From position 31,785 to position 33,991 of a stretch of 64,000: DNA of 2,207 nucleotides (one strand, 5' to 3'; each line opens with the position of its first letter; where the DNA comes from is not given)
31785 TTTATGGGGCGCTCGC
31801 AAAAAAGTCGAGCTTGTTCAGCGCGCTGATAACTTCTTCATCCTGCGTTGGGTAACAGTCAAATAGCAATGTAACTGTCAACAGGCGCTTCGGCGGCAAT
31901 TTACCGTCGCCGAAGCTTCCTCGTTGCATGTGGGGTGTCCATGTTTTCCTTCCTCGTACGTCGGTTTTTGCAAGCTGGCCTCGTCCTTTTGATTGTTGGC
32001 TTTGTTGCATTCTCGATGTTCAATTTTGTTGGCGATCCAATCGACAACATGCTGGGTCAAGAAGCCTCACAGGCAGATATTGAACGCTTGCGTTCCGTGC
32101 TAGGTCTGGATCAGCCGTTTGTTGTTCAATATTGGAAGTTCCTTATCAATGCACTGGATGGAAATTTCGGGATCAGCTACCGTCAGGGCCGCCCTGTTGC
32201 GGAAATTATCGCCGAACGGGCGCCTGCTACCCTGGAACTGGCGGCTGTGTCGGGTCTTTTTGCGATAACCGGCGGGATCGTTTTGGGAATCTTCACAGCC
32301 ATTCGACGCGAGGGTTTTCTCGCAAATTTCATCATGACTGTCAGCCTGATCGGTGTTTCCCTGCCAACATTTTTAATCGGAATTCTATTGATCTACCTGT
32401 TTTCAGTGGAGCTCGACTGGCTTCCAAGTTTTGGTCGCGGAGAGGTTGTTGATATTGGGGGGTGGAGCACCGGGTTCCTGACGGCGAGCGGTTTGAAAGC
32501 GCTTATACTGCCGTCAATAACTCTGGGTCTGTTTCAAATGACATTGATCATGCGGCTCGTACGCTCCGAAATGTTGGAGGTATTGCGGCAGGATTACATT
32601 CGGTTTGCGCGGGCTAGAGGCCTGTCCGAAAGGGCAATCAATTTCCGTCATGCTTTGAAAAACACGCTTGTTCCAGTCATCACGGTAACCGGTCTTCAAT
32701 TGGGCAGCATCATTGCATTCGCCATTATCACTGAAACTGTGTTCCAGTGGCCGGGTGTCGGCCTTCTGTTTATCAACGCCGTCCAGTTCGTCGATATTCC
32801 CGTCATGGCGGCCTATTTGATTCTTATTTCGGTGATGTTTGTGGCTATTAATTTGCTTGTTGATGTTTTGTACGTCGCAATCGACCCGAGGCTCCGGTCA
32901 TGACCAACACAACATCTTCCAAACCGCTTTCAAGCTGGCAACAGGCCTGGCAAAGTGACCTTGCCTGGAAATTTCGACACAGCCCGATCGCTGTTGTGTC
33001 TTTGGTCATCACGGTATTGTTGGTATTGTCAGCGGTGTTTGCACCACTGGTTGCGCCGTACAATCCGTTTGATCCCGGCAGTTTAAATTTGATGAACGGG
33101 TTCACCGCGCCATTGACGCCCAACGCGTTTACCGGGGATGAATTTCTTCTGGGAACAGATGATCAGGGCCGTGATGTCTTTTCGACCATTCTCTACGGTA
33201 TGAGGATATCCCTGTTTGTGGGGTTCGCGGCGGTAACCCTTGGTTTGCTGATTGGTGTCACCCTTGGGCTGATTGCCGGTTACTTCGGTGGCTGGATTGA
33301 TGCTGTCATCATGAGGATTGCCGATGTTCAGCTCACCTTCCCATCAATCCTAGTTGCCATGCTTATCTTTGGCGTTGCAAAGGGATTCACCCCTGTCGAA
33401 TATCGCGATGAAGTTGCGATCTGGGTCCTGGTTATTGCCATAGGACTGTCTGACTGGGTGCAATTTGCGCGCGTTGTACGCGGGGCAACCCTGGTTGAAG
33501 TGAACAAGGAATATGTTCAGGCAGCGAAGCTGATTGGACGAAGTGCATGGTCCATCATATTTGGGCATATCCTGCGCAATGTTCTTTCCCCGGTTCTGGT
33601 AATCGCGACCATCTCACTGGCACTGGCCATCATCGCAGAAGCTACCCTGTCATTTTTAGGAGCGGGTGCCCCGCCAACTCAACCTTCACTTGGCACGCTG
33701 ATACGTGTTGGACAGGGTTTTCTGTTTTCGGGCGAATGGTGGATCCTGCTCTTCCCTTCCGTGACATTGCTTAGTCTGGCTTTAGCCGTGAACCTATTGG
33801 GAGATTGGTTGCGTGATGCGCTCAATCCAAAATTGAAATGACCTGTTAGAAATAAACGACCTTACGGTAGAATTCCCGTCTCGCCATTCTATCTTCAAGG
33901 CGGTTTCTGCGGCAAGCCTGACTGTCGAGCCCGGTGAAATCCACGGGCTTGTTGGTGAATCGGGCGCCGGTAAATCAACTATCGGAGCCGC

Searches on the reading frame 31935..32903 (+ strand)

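Call 64: search_protein_families(library=pfam, proteins=[window:31935-32903:+], max_evalue=0.00001)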
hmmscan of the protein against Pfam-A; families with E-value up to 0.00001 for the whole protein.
window:31935-32903:+ (322 aa): 2 families
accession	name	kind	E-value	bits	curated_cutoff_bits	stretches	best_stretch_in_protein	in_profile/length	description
PF00528.27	BPD_transp_1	-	1.6e-40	139.3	26.4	1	114-321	1-183/184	Binding-protein-dependent transport system inner membrane component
PF19300.4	BPD_transp_1_N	-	1.7e-16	60.9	23.8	1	3-103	1-114/114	Binding-prot-dependent transport system membrane comp, N-term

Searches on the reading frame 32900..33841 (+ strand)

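Call 64: search_protein_families(library=pfam, proteins=[window:32900-33841:+], max_evalue=0.00001)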
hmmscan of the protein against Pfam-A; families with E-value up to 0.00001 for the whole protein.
window:32900-33841:+ (313 aa): 2 families
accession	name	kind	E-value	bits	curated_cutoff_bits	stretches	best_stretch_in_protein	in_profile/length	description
PF00528.27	BPD_transp_1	-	5.4e-30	104.9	26.4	1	119-312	1-182/184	Binding-protein-dependent transport system inner membrane component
PF12911.12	OppC_N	-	4.1e-12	46.2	23.9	1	11-57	1-42/53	N-terminal TM domain of oligopeptide transport permease C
